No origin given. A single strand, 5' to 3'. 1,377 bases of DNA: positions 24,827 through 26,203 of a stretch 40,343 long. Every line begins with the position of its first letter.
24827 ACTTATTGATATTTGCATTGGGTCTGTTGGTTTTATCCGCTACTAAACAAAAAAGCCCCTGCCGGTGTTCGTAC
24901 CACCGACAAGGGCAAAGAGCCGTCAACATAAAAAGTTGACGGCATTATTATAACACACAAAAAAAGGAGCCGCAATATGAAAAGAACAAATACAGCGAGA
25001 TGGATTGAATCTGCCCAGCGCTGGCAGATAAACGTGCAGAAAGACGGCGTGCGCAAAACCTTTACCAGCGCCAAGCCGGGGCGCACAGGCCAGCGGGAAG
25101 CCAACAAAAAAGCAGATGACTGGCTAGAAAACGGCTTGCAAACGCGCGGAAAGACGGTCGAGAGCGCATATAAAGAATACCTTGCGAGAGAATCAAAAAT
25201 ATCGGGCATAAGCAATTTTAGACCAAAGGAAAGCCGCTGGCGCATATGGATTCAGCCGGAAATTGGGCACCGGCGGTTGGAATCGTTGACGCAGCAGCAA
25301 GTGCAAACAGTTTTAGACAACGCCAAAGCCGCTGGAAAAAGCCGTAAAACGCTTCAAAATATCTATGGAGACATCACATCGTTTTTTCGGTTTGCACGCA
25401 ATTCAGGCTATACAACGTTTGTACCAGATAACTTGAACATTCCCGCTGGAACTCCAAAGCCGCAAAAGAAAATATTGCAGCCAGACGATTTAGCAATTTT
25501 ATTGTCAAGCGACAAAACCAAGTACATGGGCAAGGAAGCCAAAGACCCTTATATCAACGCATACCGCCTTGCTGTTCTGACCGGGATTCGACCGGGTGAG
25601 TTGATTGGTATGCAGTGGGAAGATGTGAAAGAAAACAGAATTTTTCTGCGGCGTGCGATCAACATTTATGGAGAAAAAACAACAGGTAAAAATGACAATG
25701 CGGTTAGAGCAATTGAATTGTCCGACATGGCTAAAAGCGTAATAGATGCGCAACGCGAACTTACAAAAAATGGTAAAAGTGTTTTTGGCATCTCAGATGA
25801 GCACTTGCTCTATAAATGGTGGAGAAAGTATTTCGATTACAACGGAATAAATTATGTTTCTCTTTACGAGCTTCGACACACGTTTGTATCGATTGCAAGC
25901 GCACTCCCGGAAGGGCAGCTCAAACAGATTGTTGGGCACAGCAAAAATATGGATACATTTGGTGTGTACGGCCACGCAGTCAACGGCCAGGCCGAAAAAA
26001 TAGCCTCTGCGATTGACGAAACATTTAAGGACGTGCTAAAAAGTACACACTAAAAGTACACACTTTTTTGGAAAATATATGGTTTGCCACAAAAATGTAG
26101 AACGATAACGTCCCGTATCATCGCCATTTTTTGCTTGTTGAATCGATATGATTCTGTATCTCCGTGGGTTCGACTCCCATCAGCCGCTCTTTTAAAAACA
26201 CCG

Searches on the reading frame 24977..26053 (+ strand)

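Call 27: search_protein_families(library=pfam, max_evalue=0.01, proteins=[window:24977-26053:+])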
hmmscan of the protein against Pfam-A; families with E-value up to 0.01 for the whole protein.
window:24977-26053:+ (358 aa): 3 families
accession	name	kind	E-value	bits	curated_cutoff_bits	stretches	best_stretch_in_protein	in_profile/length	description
PF00589.27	Phage_integrase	-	3.4e-07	30.7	27.1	1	176-334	12-168/172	Phage integrase family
PF02899.23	Phage_int_SAM_1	-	0.00023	21.8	22.3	1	64-142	3-81/83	Phage integrase, N-terminal SAM-like domain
PF22022.2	Phage_int_M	-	0.0013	19.4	27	1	66-147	6-86/96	Phage integrase central domain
